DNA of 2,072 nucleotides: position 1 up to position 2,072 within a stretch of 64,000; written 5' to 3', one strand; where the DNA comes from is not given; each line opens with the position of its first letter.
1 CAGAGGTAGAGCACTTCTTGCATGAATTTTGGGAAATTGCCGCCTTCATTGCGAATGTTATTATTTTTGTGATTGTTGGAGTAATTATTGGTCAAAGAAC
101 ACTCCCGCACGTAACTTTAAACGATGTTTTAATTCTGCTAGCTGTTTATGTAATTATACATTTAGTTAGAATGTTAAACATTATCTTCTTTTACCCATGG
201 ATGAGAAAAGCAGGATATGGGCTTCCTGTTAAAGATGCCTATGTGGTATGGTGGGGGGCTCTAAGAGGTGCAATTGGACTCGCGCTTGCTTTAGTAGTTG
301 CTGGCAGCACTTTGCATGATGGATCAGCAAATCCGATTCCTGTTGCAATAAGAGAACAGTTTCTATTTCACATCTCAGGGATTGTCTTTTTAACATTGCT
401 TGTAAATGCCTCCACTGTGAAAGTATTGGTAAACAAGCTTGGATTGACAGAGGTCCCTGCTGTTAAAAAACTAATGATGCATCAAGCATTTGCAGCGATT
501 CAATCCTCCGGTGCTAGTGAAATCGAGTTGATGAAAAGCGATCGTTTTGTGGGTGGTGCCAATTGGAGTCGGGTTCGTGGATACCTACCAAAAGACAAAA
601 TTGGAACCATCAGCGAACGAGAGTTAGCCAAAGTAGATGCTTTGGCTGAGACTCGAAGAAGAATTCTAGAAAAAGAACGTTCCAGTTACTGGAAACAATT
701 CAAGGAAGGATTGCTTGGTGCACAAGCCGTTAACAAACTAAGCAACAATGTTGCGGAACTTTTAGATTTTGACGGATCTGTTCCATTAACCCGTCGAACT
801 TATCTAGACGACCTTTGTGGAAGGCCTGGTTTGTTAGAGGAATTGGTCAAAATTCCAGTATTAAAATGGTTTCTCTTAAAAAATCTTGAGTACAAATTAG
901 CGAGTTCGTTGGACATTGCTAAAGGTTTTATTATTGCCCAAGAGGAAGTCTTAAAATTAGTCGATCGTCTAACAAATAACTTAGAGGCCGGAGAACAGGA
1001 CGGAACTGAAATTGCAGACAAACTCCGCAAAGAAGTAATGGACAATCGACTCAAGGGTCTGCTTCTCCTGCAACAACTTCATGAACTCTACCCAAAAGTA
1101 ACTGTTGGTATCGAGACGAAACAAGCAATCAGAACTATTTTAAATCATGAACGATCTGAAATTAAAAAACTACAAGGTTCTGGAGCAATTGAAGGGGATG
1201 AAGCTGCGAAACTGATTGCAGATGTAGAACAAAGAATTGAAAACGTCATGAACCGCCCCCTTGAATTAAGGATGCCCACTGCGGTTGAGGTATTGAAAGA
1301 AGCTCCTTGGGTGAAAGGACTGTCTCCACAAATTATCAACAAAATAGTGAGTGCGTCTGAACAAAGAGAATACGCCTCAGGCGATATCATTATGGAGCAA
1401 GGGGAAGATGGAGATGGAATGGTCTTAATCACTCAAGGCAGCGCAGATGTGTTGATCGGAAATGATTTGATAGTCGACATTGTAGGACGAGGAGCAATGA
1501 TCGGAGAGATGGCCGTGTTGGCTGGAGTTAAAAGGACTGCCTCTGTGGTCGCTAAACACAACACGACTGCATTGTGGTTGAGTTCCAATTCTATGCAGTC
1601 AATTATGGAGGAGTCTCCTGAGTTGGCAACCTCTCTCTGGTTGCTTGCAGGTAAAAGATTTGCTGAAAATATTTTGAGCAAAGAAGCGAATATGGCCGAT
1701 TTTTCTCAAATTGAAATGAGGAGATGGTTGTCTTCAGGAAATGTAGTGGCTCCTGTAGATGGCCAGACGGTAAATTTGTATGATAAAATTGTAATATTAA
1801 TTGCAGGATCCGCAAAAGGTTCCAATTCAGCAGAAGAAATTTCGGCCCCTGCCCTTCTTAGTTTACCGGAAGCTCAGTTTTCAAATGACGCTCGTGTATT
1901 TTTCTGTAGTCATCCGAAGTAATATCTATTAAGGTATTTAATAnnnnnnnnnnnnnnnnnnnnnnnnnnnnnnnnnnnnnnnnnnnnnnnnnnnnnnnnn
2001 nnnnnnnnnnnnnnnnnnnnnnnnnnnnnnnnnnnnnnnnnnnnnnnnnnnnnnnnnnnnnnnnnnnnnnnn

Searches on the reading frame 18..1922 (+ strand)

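Call 8: search_protein_families(library=pfam, proteins=[window:18-1922:+], max_evalue=0.001)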
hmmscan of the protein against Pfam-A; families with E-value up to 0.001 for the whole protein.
window:18-1922:+ (634 aa): 1 family
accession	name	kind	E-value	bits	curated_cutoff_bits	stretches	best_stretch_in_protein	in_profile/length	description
PF00027.35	cNMP_binding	-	5e-15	55.7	27.5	1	450-532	2-88/89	Cyclic nucleotide-binding domain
